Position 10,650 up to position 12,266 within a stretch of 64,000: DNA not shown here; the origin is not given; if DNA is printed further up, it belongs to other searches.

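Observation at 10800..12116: Internally duplicated Cas4/RecB-like nuclease with two non-canonical four-Cys clusters; second copy looks catalytically dead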

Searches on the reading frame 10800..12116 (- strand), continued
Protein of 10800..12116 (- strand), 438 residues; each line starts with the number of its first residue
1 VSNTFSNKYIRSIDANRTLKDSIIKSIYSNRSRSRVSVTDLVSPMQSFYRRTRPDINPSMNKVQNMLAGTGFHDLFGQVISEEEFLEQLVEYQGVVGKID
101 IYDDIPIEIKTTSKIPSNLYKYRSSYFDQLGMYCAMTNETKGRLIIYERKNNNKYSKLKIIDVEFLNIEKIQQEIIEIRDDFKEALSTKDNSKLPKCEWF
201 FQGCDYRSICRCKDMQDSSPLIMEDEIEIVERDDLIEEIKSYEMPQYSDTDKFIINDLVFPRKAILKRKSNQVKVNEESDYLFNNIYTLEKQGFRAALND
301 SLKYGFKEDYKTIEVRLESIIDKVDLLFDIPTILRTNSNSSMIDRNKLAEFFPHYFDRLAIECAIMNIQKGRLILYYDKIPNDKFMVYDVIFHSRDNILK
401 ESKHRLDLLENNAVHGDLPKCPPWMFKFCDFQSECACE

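Call 23: search_protein_families(library=padloc, proteins=[window:10800-12116:-], max_evalue=1)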
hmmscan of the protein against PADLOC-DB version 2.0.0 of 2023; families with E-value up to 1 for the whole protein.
window:10800-12116:- (438 aa): 2 families
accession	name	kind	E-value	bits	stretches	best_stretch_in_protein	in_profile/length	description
PDLC00944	Cas4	-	0.00021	19.6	1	95-210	72-176/177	Cas4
PDLC00060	DruK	-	0.01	13.2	1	126-211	175-260/347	PD-(D/E)XK nuclease superfamily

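Call 24: search_protein_families(library=phrogs, proteins=[window:10800-12116:-], max_evalue=1)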
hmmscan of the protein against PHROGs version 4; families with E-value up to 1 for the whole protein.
window:10800-12116:- (438 aa): 5 families
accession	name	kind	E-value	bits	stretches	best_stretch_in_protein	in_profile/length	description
phrog_1706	-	DNA, RNA and nucleotide metabolism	5.2e-19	69.8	1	26-214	40-246/293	CRISPR/Cas system associated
phrog_33999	-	unknown function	0.052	14.5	1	164-256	51-142/148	-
phrog_21632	-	unknown function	0.14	13.5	0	14-65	53-100/120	-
phrog_7749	-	unknown function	0.28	12.6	0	126-187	66-126/127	-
phrog_36559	-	unknown function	0.83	10.8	0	303-327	8-32/87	-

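Call 31: search_protein_families(library=pfam, alignment_id=A2, max_evalue=0.00001)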
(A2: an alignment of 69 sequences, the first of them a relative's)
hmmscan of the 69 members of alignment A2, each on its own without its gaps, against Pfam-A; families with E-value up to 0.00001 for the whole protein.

A. member 1, L002:9357-11411:+ (684 aa): 2 families
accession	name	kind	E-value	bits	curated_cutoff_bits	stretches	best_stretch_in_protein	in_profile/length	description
PF09565.16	RE_NgoFVII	-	6.7e-07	29.2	23.8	1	132-198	86-152/162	NgoFVII restriction endonuclease N-terminal PLD domain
PF13091.12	PLDc_2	-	4.2e-06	27.1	27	0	114-191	54-128/132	PLD-like domain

B. families by the number of members that match (of 69 scanned): 62 families (the first 25 are shown)
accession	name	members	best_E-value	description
PF13482.12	RNase_H_2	4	4.8e-33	RNase_H superfamily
PF05559.16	DUF763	3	2.4e-135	Protein of unknown function (DUF763)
PF02674.22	Colicin_V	3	7.9e-28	Colicin V production protein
PF00753.33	Lactamase_B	3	1.1e-19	Metallo-beta-lactamase superfamily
PF00501.34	AMP-binding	2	1.3e-77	AMP-binding enzyme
PF00069.31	Pkinase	2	9.4e-43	Protein kinase domain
PF01545.26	Cation_efflux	2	1.9e-39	Cation efflux family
PF07714.23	PK_Tyr_Ser-Thr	2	4.1e-29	Protein tyrosine and serine/threonine kinase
PF13193.12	AMP-binding_C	2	3.4e-18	AMP-binding enzyme C-terminal domain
PF16177.11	ACAS_N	2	2.2e-16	Acetyl-coenzyme A synthetase N-terminus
PF16916.11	ZT_dimer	2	4e-15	Dimerisation domain of Zinc Transporter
PF06537.16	DHOR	1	2.3e-47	Di-haem oxidoreductase, putative peroxidase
PF00892.27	EamA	1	5.5e-47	EamA-like transporter family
PF13646.12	HEAT_2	1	6.9e-44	HEAT repeats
PF12704.14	MacB_PCD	1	4.9e-43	MacB-like periplasmic core domain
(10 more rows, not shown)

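Call 44: search_protein_families(library=pfam, proteins=[L029:1798-4266:+, L029:4080-5393:+, L028:209-2509:+, L028:2419-3642:+, L031:2445-5081:+, L031:4819-5904:+, L034:2535-4874:+, L034:2789-5989:+, L044:4704-5852:+, L010:3732-5936:+], max_evalue=0.0001)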
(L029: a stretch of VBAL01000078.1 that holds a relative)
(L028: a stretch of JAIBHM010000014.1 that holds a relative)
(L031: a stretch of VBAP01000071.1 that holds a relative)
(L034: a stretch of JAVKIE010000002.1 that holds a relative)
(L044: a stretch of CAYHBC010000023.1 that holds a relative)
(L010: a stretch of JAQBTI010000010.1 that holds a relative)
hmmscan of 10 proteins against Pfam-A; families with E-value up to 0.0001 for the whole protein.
L029:1798-4266:+ (822 aa): 5 families
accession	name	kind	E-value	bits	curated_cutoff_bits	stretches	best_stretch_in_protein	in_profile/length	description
PF00270.35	DEAD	-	3e-35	121.9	26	1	89-260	2-164/167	DEAD/DEAH box helicase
PF09369.15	MZB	-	1.4e-24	87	24.2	1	689-768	1-80/80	MrfA Zn-binding domain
PF00271.37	Helicase_C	-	6.7e-13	49.3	23.5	1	324-421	19-109/110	Helicase conserved C-terminal domain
PF22982.3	WHD_HRQ1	-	2.1e-10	41.9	27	1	457-526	1-70/70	ATP-dependent helicase HRQ1, winged helix domain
PF04851.21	ResIII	-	4.4e-09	36.9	22.5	1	87-233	4-146/164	Type III restriction enzyme, res subunit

L029:4080-5393:+ (437 aa): 1 family
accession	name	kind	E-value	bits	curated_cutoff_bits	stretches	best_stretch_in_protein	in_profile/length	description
PF13482.12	RNase_H_2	-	6e-31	108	22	1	105-269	2-160/165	RNase_H superfamily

L028:209-2509:+ (766 aa): 5 families
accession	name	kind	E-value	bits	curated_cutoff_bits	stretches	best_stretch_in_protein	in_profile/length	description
PF00270.35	DEAD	-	7.9e-34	117.2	26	1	63-234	2-164/167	DEAD/DEAH box helicase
PF09369.15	MZB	-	2.9e-22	79.6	24.2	1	660-739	1-80/80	MrfA Zn-binding domain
PF00271.37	Helicase_C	-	5.3e-13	49.6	23.5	1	292-395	13-109/110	Helicase conserved C-terminal domain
PF22982.3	WHD_HRQ1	-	6.7e-11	43.5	27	1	431-500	1-70/70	ATP-dependent helicase HRQ1, winged helix domain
PF04851.21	ResIII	-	2.5e-07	31.2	22.5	1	60-198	3-139/164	Type III restriction enzyme, res subunit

L028:2419-3642:+ (407 aa): 1 family
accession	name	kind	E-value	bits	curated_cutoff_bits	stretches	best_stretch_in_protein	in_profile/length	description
PF13482.12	RNase_H_2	-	4.3e-32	111.8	22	1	79-243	2-160/165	RNase_H superfamily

L031:2445-5081:+ (878 aa): 5 families
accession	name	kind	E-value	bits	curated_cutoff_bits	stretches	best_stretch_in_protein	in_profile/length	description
PF00270.35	DEAD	-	2e-35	122.5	26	1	58-229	2-164/167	DEAD/DEAH box helicase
PF09369.15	MZB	-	2.6e-24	86.2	24.2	1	671-750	1-80/80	MrfA Zn-binding domain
PF00271.37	Helicase_C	-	9.1e-13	48.9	23.5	1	321-390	40-109/110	Helicase conserved C-terminal domain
PF22982.3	WHD_HRQ1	-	1.6e-10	42.3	27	1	426-495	1-70/70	ATP-dependent helicase HRQ1, winged helix domain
PF04851.21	ResIII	-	1.1e-08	35.7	22.5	1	56-202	4-146/164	Type III restriction enzyme, res subunit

L031:4819-5904:+ (361 aa): 1 family
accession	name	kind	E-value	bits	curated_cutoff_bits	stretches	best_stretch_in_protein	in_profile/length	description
PF13482.12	RNase_H_2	-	6.4e-31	108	22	1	50-214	2-160/165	RNase_H superfamily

L034:2535-4874:+ (779 aa): 5 families
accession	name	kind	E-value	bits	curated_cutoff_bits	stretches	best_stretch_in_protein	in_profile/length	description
PF00270.35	DEAD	-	8.8e-34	117.1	26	1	58-227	2-161/167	DEAD/DEAH box helicase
PF09369.15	MZB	-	1.2e-24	87.2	24.2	1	662-741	1-80/80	MrfA Zn-binding domain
PF00271.37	Helicase_C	-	4.7e-12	46.6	23.5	1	285-390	9-109/110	Helicase conserved C-terminal domain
PF22982.3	WHD_HRQ1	-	3.7e-10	41.1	27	1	426-495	1-70/70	ATP-dependent helicase HRQ1, winged helix domain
PF04851.21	ResIII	-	1.6e-07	31.8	22.5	1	56-208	4-152/164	Type III restriction enzyme, res subunit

L034:2789-5989:+ (1066 aa): 1 family
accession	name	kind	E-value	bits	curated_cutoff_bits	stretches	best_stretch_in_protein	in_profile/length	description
PF13482.12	RNase_H_2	-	4.8e-33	114.9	22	1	740-904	2-160/165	RNase_H superfamily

L044:4704-5852:+ (382 aa): 0 families

L010:3732-5936:+ (734 aa): 3 families
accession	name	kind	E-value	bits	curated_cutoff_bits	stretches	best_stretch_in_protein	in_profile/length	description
PF00501.34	AMP-binding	-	1.3e-77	261.6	29.9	1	125-522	2-378/384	AMP-binding enzyme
PF13193.12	AMP-binding_C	-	1.3e-17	64.9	24.5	1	593-671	1-76/76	AMP-binding enzyme C-terminal domain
PF16177.11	ACAS_N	-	8.7e-15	54.7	27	1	78-123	10-55/55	Acetyl-coenzyme A synthetase N-terminus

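Call 46: search_solved_structures(query=L046:4752-5837:+, max_evalue=1)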
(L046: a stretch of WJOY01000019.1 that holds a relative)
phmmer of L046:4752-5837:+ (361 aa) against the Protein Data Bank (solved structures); distinct sequences matched with E-value up to 1: 0.

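Call 63: search_dna_similar(query=window:10800-12116:-, collection=phages, mode=protein, max_evalue=0.001, max_rows=15)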
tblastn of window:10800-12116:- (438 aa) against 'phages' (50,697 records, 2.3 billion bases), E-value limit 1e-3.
No match.

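Call 64: search_dna_similar(query=window:10800-12116:-, collection=plasmids, mode=protein, max_evalue=0.001, max_rows=15)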
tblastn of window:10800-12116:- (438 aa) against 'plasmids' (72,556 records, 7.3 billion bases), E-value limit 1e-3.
No match.

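Call 65: find_related_loci(query=A1, collection=viral_contigs, flank=6000)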
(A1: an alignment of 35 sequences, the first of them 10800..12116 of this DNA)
Query A1 (438 aa) in viral_contigs; peptide patterns used: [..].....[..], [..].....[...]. (x = any residue, [..] = any of these).
44 stretches matched a pattern, but none encodes a relative of the query by tblastn (E <= 1e-3).

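Call 77: fold_search(model_id=the predicted structure, library=viral)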
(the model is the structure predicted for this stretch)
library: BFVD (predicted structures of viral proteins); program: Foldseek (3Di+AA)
matches with E <= 10: 450; with E <= 0.001: 18
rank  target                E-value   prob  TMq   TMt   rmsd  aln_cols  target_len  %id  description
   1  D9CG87                5.9e-07  1.00  0.33  0.63   5.6       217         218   24  (no name in the UniProt tables at hand)
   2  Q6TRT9                2.1e-06  1.00  0.34  0.50  16.4       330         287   17  ORF C287 [Sulfolobus virus Ragged Hills]
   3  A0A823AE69            1.1e-05  1.00  0.31  0.43  29.1       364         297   13  (no name in the UniProt tables at hand)
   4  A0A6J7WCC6            2.9e-05  1.00  0.27  0.38  25.0       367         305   14  COG5377 Phage-related protein, predicted endonuclease [uncultured Caudovirales phage]
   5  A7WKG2                4.8e-05  1.00  0.29  0.56   5.4       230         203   18  Nuclease [Betalipothrixvirus pozzuoliense]
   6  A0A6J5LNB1            8.6e-05  1.00  0.29  0.40  22.4       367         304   13  COG5377 Phage-related protein, predicted endonuclease [uncultured Caudovirales phage]
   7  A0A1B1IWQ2            9.5e-05  1.00  0.22  0.31   7.9       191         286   12  (no name in the UniProt tables at hand)
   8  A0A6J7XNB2            1.1e-04  1.00  0.24  0.32  23.2       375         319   12  Phage-type endonuclease [uncultured Caudovirales phage]
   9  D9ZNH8                1.8e-04  1.00  0.30  0.46   6.4       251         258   16  (no name in the UniProt tables at hand)
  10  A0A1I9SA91            2.3e-04  1.00  0.27  0.44   8.5       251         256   17  Exonuclease [Rhodococcus phage Weasels2]
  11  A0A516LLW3            2.9e-04  1.00  0.31  0.39   5.8       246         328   13  (no name in the UniProt tables at hand)
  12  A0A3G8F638            3.5e-04  1.00  0.25  0.51   6.3       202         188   16  (no name in the UniProt tables at hand)
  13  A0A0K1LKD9            4.1e-04  1.00  0.29  0.35   5.0       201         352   13  (no name in the UniProt tables at hand)
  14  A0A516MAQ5            5.4e-04  0.99  0.20  0.29  11.7       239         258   15  (no name in the UniProt tables at hand)
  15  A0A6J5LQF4            6.0e-04  1.00  0.27  0.37   6.0       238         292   11  COG1468 CRISPR-associated protein Cas4 (RecB family exonuclease) [uncultured Caudovirales phage]
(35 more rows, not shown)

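Call 90: search_protein_families(library=pfam, alignment_id=A1, max_evalue=0.01)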
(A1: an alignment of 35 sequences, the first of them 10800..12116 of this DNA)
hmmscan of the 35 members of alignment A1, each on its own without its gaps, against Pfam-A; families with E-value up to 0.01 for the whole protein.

A. member 1, window:10800-12116:- (438 aa): 1 family
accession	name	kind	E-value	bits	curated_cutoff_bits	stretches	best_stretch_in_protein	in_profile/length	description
PF12705.13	PDDEXK_1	-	0.0063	16.9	22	0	95-211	124-247/247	PD-(D/E)XK nuclease superfamily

B. families by the number of members that match (of 35 scanned): 2 families
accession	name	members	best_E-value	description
PF12705.13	PDDEXK_1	9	0.00042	PD-(D/E)XK nuclease superfamily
PF19986.4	DUF6422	1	0.00082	Family of unknown function (DUF6422)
